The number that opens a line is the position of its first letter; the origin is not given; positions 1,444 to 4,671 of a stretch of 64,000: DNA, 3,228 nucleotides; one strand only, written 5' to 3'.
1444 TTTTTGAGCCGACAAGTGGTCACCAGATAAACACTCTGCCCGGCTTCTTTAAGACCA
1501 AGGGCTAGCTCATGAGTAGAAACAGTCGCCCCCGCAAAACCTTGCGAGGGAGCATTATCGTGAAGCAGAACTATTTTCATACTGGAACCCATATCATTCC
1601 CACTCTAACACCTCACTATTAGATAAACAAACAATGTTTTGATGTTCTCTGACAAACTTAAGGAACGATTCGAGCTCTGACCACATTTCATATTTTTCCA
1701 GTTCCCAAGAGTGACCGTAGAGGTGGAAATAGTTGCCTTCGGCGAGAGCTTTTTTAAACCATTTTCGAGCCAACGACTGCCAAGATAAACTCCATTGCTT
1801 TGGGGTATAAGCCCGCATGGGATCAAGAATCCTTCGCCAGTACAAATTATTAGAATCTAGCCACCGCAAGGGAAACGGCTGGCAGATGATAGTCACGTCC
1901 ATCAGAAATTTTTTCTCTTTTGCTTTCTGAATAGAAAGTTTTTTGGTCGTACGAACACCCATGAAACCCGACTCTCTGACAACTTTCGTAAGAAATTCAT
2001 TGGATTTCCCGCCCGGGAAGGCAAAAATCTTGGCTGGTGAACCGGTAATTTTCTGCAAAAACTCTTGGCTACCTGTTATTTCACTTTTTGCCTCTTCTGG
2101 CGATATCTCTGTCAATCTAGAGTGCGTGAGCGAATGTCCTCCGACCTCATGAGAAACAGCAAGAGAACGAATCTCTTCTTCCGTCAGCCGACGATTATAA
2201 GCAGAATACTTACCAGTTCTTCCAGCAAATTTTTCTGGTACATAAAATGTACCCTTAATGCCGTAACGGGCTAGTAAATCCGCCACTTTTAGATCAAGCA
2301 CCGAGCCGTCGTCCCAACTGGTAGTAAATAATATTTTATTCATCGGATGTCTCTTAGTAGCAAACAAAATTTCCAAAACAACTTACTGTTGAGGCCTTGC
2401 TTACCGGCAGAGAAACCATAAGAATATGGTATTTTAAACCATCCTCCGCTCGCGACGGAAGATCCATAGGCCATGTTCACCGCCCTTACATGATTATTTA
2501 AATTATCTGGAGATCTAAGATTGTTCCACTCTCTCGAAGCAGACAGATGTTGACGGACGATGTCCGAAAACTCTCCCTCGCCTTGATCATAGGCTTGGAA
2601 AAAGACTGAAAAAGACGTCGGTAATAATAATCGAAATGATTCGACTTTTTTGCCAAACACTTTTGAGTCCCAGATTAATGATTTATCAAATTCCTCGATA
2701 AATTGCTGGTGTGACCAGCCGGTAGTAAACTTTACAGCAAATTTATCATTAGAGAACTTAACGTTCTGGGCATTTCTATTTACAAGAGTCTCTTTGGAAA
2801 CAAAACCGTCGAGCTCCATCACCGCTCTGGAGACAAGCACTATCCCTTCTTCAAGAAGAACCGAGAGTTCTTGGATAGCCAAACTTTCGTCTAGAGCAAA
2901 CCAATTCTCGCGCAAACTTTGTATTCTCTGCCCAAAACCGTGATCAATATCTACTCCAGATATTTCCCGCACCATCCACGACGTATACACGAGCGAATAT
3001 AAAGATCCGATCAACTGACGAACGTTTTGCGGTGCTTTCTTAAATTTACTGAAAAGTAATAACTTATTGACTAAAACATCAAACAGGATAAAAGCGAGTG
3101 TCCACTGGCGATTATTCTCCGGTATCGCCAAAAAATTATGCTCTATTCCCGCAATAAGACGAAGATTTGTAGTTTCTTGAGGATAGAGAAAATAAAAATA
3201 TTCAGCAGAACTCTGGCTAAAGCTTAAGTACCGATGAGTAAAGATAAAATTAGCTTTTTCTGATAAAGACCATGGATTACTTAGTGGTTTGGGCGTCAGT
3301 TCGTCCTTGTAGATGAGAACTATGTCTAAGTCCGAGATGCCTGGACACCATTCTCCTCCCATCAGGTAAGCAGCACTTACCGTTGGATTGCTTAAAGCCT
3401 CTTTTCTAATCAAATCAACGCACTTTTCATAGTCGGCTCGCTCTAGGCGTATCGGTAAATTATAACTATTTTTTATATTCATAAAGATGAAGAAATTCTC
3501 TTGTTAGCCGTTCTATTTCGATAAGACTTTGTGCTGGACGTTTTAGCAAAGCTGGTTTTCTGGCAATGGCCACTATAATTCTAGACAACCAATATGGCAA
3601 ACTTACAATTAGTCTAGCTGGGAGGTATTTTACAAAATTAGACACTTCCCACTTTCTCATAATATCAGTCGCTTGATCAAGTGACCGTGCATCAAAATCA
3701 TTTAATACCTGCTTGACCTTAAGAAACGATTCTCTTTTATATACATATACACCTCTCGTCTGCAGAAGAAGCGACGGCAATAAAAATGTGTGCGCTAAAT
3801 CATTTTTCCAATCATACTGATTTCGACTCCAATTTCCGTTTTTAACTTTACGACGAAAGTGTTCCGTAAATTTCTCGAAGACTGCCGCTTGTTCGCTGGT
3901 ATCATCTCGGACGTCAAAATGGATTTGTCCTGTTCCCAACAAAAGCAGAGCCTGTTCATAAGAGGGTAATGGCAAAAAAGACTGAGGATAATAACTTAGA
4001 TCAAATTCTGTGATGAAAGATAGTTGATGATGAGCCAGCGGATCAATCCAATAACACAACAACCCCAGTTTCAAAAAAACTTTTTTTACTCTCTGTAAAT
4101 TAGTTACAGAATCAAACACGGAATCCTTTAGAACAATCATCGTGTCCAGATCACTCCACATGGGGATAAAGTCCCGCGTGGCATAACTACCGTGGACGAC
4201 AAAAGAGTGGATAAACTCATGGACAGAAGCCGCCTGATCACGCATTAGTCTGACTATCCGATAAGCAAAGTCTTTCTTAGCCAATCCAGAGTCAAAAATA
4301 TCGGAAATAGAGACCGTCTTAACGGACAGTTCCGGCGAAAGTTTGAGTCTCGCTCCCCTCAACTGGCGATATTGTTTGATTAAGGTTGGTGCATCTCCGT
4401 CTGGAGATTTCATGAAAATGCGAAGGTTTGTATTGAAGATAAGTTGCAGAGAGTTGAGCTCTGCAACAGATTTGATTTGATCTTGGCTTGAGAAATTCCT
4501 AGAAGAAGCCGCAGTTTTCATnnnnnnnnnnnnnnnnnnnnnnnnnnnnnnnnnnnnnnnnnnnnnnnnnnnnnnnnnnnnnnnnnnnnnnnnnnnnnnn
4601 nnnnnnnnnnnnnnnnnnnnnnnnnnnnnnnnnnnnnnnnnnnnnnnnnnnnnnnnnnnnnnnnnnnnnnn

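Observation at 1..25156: About 25 kb single-strand, translationally coupled glycan-assembly super-operon with no recognisable Wzx/Wzy/ABC export component, headed by a surface protein and a HerA/VirD4-like ATPase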

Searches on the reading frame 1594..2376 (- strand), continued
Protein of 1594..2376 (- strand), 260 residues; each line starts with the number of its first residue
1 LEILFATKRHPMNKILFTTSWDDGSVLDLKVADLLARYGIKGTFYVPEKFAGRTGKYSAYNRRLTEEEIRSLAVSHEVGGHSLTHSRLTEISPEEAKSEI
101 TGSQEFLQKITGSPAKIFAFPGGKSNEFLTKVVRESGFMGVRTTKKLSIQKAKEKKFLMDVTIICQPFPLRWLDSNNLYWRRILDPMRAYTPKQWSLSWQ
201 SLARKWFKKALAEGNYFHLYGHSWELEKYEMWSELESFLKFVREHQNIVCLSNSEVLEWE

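Call 47: find_encoding_contigs(protein=P0121, flank=10000, max_places=4)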
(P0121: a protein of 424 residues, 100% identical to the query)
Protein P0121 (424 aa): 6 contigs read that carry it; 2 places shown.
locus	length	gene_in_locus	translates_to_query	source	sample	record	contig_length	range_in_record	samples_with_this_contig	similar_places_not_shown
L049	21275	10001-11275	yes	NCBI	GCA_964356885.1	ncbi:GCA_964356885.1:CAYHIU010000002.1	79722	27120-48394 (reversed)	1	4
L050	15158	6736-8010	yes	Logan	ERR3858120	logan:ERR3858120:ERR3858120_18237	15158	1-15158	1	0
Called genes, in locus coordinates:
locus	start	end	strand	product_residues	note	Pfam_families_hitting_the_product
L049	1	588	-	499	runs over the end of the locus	-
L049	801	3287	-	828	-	PF07517:SecA_DEAD, PF01043:SecA_PP_bind, PF21090:P-loop_SecA, PF07516:SecA_SW, PF02810:SEC-C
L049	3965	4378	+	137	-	-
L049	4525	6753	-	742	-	PF04932:Wzy_C, PF13428:TPR_14 (faint), PF07719:TPR_2 (faint), PF13181:TPR_8 (faint), PF14559:TPR_19 (faint), PF23914:TPR_CcmH_CycH (faint), PF14561:TPR_20 (faint), PF13414:TPR_11 (faint), +2 more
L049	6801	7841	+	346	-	PF01370:Epimerase, PF04321:RmlD_sub_bind (weak), PF16363:GDP_Man_Dehyd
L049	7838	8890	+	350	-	PF00534:Glycos_transf_1, PF13692:Glyco_trans_1_4, PF13524:Glyco_trans_1_2 (weak)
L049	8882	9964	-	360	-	-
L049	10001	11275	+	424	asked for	PF01943:Polysacc_synt, PF13440:Polysacc_synt_3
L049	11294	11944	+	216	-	PF13489:Methyltransf_23 (weak), PF13649:Methyltransf_25 (weak), PF08241:Methyltransf_11, PF01209:Ubie_methyltran (weak), PF13847:Methyltransf_31 (weak)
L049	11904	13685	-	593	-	-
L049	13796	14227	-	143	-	-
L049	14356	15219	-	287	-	PF03102:NeuB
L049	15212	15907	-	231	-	PF00459:Inositol_P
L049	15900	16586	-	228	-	PF02348:CTP_transf_3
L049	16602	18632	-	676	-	PF13439:Glyco_transf_4, PF13579:Glyco_trans_4_4, PF00534:Glycos_transf_1, PF13692:Glyco_trans_1_4, PF13489:Methyltransf_23, PF01209:Ubie_methyltran, PF08241:Methyltransf_11, PF08242:Methyltransf_12, +4 more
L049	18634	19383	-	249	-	PF01522:Polysacc_deac_1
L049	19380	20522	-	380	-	-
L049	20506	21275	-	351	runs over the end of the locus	-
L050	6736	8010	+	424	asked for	PF01943:Polysacc_synt, PF13440:Polysacc_synt_3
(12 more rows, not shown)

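Call 55: search_protein_families(library=pfam, proteins=[L049:8882-9964:-, L049:3965-4378:+, L049:13796-14227:-, L049:11904-13685:-, L049:6801-7841:+], max_evalue=0.01)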
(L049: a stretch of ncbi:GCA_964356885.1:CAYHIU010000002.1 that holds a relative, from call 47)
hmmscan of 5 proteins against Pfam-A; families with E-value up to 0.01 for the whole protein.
L049:8882-9964:- (360 aa): 0 families

L049:3965-4378:+ (137 aa): 0 families

L049:13796-14227:- (143 aa): 0 families

L049:11904-13685:- (593 aa): 0 families

L049:6801-7841:+ (346 aa): 5 families
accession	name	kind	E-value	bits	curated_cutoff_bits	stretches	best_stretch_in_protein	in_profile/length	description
PF16363.11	GDP_Man_Dehyd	-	1.7e-154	514.7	27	1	6-334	1-332/332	GDP-mannose 4,6 dehydratase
PF01370.27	Epimerase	-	1.8e-75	253.9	20.9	1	5-247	1-237/240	NAD dependent epimerase/dehydratase family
PF04321.23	RmlD_sub_bind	-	1e-06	28.5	27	1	4-160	2-130/287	RmlD substrate binding domain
PF02719.21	Polysacc_synt_2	-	7.9e-05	22.4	20.2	1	6-124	2-122/293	Polysaccharide biosynthesis protein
PF05368.20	NmrA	-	0.0024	18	27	1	3-79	3-71/298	NmrA-like family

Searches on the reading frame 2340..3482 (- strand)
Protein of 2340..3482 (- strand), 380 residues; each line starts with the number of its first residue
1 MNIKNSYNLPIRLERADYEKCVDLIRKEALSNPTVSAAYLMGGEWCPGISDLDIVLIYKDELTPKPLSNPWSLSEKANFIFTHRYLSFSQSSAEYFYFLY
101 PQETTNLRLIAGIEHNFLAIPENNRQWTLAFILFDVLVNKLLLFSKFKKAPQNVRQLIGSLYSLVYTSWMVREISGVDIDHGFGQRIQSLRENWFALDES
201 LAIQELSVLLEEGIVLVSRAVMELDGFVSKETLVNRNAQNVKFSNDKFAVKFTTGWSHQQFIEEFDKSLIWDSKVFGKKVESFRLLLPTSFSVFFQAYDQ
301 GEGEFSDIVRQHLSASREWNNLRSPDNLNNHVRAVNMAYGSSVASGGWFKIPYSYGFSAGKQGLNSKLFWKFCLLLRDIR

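Call 6: search_protein_families(library=pfam, proteins=[window:2340-3482:-], max_evalue=0.01)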
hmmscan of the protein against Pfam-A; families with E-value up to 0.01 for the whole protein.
window:2340-3482:- (380 aa): 0 families

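Call 16: search_protein_families(library=ncbifam, proteins=[window:2340-3482:-], max_evalue=0.01)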
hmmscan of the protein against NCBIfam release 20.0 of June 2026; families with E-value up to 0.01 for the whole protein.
window:2340-3482:- (380 aa): 0 families

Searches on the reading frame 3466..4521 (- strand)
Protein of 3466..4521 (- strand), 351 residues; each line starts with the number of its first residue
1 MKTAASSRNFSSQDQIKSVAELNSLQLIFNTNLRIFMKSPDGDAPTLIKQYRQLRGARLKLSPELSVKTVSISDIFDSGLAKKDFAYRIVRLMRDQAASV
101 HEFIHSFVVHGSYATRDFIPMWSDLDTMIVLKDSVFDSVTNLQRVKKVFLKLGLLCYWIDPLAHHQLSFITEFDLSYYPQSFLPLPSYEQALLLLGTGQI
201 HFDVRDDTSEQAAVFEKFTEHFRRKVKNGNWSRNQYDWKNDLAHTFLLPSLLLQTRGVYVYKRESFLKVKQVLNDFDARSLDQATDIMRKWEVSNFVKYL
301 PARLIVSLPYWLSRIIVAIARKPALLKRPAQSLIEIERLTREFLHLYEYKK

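Call 6: search_protein_families(library=pfam, proteins=[window:3466-4521:-], max_evalue=0.01)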
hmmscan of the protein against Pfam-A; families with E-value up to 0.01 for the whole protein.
window:3466-4521:- (351 aa): 1 family
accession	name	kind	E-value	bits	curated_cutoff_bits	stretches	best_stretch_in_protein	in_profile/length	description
PF01909.29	NTP_transf_2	-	0.00013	22.7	21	1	105-173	15-75/93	Nucleotidyltransferase domain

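Call 16: search_protein_families(library=ncbifam, proteins=[window:3466-4521:-], max_evalue=0.01)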
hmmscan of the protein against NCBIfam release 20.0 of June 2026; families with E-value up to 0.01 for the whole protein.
window:3466-4521:- (351 aa): 0 families
